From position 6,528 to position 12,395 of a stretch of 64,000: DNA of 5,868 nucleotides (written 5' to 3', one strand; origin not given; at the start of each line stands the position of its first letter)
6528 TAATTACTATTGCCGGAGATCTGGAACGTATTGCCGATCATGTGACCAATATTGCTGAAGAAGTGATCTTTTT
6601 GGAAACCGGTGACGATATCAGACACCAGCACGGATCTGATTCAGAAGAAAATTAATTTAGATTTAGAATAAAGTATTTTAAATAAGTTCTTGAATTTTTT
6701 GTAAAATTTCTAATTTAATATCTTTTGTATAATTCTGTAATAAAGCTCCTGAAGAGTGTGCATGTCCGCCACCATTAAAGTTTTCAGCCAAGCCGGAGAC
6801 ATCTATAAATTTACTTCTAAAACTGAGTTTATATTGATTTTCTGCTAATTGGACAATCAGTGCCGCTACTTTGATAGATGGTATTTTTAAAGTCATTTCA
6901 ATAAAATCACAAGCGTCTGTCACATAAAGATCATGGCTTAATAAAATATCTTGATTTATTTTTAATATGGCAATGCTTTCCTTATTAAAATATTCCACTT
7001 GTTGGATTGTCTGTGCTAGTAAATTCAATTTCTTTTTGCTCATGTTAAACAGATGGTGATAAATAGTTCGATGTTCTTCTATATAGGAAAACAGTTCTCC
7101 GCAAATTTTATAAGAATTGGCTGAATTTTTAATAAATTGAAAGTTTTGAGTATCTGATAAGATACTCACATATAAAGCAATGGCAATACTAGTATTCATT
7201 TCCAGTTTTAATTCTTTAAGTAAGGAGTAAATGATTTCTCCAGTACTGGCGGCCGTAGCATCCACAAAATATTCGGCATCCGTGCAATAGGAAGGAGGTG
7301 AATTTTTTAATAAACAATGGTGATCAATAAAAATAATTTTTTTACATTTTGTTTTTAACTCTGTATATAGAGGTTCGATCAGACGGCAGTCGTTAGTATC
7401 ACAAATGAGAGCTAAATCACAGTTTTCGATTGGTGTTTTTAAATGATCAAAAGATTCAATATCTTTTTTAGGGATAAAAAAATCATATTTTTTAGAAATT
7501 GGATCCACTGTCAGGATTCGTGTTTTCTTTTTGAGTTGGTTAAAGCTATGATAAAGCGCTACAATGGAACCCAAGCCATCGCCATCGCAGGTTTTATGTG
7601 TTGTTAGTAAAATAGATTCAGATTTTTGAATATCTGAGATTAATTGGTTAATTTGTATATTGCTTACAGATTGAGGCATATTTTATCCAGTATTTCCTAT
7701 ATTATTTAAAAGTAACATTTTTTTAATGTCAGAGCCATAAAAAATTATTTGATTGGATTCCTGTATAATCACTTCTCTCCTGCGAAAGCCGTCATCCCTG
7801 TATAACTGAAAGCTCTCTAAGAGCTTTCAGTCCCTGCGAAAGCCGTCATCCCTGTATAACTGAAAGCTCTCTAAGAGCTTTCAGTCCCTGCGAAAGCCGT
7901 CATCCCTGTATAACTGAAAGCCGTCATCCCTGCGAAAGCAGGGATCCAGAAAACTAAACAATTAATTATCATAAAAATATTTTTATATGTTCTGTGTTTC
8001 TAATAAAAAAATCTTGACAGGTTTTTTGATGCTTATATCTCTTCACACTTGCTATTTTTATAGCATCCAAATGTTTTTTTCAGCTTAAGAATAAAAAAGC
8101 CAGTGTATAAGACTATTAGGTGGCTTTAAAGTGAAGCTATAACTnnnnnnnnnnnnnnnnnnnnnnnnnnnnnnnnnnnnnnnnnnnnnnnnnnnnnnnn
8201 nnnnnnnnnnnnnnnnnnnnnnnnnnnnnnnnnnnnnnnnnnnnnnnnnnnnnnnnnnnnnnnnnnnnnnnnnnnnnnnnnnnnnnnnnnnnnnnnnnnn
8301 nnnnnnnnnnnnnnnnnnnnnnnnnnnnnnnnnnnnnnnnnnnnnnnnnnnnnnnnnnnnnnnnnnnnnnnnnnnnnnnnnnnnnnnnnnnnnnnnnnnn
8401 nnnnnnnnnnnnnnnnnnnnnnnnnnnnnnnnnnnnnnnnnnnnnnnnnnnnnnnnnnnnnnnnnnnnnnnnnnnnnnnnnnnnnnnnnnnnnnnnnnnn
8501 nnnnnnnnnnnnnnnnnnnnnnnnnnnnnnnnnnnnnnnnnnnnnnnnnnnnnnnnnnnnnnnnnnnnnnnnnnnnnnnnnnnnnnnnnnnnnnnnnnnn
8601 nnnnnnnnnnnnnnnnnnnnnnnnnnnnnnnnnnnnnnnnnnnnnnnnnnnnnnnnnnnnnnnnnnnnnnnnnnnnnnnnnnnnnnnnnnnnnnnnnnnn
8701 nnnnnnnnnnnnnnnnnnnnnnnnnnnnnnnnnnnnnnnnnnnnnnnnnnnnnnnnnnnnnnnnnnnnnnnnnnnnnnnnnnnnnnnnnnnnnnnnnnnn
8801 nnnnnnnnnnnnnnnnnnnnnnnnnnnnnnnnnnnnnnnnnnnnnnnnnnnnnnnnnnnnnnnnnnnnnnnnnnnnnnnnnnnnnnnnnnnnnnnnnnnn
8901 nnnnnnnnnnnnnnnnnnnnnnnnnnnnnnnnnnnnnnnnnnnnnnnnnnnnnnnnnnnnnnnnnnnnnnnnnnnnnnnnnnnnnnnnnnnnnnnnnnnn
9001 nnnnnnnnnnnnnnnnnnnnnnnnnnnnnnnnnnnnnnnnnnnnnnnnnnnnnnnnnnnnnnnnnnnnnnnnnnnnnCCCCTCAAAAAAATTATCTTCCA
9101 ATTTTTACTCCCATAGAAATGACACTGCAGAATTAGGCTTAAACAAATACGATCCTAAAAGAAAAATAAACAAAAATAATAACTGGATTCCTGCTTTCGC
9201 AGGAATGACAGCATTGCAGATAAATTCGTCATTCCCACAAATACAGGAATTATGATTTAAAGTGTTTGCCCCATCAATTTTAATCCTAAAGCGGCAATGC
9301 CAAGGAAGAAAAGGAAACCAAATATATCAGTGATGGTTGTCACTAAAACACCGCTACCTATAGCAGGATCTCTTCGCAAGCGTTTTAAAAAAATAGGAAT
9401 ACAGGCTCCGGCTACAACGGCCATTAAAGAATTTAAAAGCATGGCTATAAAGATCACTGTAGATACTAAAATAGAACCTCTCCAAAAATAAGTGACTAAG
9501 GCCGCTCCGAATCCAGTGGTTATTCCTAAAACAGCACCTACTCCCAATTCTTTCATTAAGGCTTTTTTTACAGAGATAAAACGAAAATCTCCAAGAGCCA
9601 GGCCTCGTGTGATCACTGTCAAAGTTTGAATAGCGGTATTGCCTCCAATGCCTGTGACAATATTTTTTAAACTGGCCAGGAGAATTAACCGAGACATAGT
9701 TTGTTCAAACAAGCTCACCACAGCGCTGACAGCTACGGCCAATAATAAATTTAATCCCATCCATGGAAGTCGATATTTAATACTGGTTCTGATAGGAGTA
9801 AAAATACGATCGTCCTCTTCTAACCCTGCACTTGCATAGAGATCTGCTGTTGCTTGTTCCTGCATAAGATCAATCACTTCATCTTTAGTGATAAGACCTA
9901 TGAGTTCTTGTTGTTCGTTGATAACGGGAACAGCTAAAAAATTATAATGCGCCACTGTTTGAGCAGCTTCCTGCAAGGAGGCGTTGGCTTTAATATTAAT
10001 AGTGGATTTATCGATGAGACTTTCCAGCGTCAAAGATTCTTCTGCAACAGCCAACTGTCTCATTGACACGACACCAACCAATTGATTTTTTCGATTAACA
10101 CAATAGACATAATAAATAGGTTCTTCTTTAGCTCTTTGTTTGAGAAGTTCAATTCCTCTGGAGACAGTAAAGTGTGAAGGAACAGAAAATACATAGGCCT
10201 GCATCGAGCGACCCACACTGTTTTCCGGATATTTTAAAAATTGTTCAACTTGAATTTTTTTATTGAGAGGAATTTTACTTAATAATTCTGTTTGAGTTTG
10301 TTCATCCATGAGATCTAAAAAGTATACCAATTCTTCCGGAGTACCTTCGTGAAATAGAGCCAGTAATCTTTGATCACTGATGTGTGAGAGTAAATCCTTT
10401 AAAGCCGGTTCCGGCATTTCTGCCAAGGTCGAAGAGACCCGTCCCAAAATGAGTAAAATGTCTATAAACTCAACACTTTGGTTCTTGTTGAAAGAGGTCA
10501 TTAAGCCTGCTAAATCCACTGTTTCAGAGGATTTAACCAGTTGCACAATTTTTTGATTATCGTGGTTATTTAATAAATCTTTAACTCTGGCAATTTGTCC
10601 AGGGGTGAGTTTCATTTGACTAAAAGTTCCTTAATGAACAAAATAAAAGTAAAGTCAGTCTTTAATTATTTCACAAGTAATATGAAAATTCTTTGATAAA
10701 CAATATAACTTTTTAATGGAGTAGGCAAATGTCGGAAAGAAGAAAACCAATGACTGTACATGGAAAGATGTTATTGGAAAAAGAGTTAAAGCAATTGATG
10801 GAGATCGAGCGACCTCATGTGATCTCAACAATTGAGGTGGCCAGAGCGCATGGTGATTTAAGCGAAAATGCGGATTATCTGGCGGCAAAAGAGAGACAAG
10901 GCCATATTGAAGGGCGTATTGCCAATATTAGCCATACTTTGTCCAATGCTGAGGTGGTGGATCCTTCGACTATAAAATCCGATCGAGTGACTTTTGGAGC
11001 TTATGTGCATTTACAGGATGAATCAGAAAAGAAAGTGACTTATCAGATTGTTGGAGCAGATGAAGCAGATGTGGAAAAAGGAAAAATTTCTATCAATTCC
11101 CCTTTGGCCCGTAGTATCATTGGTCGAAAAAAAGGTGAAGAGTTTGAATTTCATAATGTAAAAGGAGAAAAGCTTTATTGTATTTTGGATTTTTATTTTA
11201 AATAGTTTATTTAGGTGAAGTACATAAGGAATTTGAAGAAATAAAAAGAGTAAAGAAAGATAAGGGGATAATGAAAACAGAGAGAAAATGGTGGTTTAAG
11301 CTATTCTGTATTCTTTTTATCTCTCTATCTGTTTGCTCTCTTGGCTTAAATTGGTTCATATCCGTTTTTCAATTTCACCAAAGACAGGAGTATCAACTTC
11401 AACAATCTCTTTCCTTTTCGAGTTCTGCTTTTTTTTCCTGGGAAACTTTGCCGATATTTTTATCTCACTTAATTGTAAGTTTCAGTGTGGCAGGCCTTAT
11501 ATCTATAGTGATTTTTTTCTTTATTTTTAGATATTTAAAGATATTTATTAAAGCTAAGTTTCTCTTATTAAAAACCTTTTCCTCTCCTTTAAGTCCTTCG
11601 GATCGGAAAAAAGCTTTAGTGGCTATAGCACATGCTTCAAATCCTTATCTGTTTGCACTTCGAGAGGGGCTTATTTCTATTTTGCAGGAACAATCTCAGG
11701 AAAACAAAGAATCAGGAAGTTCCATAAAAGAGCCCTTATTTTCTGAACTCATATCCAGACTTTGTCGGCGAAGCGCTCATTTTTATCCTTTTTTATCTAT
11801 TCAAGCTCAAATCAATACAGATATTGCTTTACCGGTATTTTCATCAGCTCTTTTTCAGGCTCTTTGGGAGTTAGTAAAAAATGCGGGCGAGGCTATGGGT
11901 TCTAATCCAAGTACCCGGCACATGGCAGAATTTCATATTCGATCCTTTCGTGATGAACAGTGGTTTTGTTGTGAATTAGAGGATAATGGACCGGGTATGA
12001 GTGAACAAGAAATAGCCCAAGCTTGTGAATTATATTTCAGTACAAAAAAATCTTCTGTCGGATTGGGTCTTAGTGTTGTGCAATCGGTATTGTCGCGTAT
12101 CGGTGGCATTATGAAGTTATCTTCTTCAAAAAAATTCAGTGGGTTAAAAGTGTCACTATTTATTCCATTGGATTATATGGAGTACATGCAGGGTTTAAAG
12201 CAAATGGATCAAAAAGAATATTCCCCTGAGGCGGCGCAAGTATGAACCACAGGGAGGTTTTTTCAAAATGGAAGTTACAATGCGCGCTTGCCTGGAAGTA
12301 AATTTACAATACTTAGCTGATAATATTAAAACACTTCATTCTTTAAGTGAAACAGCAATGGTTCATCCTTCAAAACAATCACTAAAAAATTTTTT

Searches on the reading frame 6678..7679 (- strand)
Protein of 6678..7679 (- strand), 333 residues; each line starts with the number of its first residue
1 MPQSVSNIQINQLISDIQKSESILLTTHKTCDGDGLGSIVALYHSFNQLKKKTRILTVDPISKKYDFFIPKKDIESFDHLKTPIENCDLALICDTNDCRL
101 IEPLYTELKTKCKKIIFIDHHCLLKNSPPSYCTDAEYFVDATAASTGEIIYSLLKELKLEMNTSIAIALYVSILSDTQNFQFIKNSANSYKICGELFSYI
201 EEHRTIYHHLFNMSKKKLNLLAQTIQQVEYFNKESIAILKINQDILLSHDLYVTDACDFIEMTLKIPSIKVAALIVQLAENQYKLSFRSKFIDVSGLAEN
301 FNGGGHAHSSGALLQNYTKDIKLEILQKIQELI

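Call 58: search_protein_families(library=pfam, proteins=[window:6678-7679:-], max_evalue=0.00001)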
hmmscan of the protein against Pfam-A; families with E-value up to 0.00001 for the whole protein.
window:6678-7679:- (333 aa): 2 families
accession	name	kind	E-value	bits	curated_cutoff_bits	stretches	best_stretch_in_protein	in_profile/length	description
PF01368.27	DHH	-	1.3e-14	55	28.1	1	23-173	2-125/125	DHH family, N-terminal domain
PF02272.25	DHHA1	-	4.4e-07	30.7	25.9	1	261-332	23-99/102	DHHA1 domain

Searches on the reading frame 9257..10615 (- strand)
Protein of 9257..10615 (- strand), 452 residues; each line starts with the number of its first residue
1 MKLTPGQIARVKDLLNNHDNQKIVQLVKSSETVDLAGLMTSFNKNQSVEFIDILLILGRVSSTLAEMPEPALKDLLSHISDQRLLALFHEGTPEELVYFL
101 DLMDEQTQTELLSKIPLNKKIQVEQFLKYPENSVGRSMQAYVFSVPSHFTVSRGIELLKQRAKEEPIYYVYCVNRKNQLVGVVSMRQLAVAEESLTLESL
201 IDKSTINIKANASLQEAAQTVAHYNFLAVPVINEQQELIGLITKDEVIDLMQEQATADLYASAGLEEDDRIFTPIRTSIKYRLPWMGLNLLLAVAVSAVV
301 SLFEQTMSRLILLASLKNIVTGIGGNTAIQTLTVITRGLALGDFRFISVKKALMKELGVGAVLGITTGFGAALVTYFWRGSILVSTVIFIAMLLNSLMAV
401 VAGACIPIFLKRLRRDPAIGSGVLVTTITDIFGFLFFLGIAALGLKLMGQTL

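Call 58: search_protein_families(library=pfam, proteins=[window:9257-10615:-], max_evalue=0.00001)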
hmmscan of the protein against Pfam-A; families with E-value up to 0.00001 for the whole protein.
window:9257-10615:- (452 aa): 3 families
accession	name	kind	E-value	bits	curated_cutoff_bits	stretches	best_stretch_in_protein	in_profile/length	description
PF01769.21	MgtE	-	4.7e-29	101.6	27.6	1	319-440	3-125/125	Divalent cation transporter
PF00571.33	CBS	-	8.6e-12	45.7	24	1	202-251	6-55/57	CBS domain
PF03448.22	MgtE_N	-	3.2e-10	40.9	25.9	1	32-132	3-102/102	MgtE intracellular N domain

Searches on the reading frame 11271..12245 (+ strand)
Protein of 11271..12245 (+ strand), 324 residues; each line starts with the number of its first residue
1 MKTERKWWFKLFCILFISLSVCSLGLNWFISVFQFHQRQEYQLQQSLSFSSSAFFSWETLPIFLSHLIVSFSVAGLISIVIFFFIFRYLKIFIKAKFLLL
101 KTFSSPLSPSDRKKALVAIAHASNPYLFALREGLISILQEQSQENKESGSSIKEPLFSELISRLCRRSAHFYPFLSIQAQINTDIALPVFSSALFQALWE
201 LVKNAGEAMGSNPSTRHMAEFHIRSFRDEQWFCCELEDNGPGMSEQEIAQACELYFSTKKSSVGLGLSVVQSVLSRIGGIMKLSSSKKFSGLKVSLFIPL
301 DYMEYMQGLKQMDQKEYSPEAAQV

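Call 58: search_protein_families(library=pfam, proteins=[window:11271-12245:+], max_evalue=0.00001)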
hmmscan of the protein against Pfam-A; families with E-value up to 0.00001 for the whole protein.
window:11271-12245:+ (324 aa): 1 family
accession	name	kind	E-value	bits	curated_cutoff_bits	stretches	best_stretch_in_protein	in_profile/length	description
PF02518.31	HATPase_c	-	3.6e-13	50.3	26.4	1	193-300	5-109/111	Histidine kinase-, DNA gyrase B-, and HSP90-like ATPase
